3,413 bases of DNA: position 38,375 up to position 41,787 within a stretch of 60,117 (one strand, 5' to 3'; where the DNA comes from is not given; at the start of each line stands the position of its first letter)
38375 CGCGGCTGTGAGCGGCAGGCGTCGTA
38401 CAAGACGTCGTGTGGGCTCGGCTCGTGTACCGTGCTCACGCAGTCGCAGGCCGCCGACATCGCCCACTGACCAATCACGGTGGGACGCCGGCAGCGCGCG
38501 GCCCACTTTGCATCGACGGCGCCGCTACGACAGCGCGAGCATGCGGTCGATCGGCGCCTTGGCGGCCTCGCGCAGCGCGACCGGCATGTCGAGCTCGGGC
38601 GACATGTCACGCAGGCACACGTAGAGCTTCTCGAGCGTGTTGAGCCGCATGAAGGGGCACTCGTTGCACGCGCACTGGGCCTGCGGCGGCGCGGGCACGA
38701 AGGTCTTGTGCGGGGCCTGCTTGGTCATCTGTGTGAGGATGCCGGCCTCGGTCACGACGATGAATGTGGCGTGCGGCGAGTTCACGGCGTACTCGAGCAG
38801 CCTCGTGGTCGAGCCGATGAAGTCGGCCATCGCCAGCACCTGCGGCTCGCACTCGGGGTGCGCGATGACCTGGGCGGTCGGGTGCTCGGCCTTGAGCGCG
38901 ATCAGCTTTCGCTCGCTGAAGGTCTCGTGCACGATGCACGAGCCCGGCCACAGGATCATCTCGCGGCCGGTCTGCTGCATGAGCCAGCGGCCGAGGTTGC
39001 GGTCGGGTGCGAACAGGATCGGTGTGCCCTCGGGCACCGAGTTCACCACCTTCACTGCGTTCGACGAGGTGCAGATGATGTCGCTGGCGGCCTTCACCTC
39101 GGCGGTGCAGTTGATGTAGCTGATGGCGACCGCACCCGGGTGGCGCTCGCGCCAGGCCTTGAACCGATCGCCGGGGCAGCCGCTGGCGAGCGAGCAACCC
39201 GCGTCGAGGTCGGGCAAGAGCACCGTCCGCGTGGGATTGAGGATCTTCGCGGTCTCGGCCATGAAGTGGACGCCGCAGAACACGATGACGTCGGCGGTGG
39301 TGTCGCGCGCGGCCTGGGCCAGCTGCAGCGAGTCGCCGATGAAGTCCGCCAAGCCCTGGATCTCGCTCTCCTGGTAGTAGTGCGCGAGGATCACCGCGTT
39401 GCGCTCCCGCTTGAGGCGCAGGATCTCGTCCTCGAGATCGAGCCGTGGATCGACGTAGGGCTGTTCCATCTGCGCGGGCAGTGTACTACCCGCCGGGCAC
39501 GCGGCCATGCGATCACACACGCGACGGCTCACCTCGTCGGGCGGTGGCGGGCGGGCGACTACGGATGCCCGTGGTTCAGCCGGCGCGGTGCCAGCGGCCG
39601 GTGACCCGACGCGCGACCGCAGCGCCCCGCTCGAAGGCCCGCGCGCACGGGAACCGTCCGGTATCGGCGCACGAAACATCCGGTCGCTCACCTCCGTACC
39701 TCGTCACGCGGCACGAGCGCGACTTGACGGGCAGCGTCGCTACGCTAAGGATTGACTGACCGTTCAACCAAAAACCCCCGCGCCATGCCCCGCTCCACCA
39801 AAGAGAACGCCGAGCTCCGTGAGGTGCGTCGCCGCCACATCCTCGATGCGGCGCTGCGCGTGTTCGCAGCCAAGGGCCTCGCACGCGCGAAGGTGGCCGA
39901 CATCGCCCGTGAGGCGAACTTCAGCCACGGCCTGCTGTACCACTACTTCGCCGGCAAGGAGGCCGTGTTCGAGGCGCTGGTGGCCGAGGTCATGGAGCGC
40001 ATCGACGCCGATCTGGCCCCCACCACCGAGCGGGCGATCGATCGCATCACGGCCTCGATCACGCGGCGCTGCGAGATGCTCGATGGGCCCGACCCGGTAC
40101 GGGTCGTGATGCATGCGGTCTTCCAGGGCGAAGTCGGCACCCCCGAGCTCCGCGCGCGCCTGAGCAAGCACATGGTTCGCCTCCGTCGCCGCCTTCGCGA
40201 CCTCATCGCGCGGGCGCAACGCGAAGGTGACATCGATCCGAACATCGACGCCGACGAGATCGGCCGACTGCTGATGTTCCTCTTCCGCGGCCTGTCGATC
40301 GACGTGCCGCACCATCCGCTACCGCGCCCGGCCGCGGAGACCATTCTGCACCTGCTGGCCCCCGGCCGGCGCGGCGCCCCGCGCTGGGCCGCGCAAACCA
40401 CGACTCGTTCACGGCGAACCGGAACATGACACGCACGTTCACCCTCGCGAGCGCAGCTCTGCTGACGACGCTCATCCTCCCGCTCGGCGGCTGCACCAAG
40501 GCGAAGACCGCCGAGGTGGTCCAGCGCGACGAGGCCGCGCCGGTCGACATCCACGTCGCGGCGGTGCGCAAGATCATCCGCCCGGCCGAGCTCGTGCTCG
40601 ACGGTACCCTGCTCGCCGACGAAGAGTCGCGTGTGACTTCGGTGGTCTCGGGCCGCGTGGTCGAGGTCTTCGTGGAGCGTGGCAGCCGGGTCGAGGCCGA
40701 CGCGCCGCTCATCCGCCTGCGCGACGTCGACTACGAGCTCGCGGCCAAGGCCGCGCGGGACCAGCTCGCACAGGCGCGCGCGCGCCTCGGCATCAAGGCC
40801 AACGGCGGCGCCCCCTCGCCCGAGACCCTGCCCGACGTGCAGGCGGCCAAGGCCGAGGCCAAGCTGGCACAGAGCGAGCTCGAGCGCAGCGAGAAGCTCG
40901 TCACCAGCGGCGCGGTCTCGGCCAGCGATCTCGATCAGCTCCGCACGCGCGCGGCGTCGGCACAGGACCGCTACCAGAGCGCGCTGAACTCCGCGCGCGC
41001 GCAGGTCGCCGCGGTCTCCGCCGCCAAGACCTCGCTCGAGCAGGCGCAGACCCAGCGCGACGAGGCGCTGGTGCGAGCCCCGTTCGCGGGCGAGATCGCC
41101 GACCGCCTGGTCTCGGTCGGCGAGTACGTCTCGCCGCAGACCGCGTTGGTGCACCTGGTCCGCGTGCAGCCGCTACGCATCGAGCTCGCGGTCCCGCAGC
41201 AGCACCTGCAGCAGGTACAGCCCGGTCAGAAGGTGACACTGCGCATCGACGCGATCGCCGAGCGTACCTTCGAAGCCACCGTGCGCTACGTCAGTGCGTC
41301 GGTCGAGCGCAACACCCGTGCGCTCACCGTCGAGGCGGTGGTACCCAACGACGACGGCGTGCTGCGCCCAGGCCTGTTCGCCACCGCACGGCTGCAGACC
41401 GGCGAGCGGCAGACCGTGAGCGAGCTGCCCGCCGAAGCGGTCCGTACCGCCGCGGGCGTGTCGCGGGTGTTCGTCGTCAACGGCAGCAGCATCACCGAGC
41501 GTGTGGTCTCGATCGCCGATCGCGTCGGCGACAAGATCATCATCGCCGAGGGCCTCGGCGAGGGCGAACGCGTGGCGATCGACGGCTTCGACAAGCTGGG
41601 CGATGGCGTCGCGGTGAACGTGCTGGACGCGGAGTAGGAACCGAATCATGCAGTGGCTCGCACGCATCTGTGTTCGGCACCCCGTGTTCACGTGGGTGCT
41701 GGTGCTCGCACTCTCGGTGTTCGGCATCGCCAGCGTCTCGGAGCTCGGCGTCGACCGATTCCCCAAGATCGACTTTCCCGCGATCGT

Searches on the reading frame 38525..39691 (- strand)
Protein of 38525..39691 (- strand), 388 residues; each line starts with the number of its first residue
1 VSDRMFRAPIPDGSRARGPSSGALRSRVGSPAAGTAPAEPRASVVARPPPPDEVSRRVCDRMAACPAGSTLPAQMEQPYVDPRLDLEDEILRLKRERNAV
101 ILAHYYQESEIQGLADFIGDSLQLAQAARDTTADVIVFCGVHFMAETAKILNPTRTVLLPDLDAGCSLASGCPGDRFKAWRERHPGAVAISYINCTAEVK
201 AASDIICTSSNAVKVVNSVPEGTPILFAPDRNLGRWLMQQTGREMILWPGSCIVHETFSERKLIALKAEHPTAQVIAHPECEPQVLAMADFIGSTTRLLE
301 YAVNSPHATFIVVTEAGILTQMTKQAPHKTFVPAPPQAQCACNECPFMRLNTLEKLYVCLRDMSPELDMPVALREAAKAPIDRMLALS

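Call 47: search_protein_families(library=pfam, proteins=[window:38525-39691:-], max_evalue=0.001)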
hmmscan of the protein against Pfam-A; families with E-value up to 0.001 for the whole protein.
window:38525-39691:- (388 aa): 1 family
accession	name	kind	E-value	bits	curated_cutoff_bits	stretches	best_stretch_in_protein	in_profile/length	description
PF02445.21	NadA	-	1.7e-120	402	27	1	89-386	2-295/295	Quinolinate synthetase A protein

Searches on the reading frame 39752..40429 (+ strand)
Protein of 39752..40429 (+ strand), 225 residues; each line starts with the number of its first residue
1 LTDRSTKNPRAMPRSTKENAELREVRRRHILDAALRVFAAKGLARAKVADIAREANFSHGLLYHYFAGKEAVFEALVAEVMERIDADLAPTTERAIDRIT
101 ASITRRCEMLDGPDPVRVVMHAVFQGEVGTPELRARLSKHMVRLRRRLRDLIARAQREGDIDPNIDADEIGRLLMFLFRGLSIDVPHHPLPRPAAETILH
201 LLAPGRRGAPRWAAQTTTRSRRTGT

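Call 47: search_protein_families(library=pfam, proteins=[window:39752-40429:+], max_evalue=0.001)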
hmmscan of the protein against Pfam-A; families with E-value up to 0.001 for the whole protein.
window:39752-40429:+ (225 aa): 4 families
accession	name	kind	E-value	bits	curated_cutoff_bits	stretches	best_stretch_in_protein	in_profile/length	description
PF00440.29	TetR_N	-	2.9e-16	59.4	24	1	30-76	1-47/47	Bacterial regulatory proteins, tetR family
PF16925.10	TetR_C_13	-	3e-07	31.3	27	1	130-182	38-90/109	Tetracyclin repressor-like, C-terminal domain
PF16859.10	TetR_C_11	-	9.1e-06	26.4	32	1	99-179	11-91/113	Tetracyclin repressor-like, C-terminal domain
PF13977.11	TetR_C_6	-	9.5e-06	26.2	27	1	129-201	35-105/115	BetI-type transcriptional repressor, C-terminal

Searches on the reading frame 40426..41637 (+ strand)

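Call 47: search_protein_families(library=pfam, proteins=[window:40426-41637:+], max_evalue=0.001)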
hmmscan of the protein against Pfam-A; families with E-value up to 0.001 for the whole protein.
window:40426-41637:+ (403 aa): 4 families
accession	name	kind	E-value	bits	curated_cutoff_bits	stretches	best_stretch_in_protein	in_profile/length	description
PF16576.10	HlyD_D23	-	7.9e-27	94.4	30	1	60-319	10-214/214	Barrel-sandwich domain of CusB or HlyD membrane-fusion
PF13437.12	HlyD_3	-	2e-19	70.7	22.2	1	216-316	2-106/106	HlyD family secretion protein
PF00364.28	Biotin_lipoyl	-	4.1e-05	23.8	22.1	0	69-98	44-73/73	Biotin-requiring enzyme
PF13533.13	Biotin_lipoyl_2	-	0.00033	20.9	29.8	0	70-97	3-30/32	Biotin-lipoyl like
